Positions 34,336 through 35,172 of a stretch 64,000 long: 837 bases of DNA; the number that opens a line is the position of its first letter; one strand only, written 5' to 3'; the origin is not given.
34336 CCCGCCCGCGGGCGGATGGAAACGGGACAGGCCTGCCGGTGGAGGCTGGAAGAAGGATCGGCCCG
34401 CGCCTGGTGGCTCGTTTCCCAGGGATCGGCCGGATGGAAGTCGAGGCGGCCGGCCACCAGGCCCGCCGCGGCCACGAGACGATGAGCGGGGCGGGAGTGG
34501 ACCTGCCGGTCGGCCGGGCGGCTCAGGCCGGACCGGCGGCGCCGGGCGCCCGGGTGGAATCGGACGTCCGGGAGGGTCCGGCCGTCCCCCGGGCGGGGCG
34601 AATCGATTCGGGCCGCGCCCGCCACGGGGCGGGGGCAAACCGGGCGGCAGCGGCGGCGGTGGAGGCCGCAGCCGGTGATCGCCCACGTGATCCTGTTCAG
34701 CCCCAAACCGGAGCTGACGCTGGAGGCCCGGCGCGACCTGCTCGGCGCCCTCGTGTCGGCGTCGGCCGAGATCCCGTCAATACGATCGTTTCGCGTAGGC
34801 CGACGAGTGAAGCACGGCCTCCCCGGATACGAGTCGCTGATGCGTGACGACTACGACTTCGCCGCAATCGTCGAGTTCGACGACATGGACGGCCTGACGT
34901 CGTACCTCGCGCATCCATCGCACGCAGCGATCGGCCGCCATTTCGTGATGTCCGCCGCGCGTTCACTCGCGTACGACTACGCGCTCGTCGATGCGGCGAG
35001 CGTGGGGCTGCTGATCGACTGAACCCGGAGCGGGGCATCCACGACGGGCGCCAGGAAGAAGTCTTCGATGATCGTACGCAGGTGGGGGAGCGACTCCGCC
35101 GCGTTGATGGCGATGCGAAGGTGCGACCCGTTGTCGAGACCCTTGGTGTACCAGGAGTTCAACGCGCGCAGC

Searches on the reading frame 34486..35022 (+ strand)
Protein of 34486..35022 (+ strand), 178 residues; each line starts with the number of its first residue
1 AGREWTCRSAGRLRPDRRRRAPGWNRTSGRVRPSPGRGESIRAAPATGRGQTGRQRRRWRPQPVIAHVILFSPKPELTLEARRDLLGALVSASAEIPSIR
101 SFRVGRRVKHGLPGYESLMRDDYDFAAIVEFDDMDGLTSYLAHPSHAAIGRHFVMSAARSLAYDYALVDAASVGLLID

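Call 18: search_protein_families(library=pfam, proteins=[window:34486-35022:+], max_evalue=0.000001)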
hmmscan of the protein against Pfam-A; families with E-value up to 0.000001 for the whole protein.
window:34486-35022:+ (178 aa): 1 family
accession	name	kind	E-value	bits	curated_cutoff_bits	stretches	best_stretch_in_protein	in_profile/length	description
PF07876.18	Dabb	-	6e-15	56.1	25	1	65-165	1-94/96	Stress responsive A/B Barrel Domain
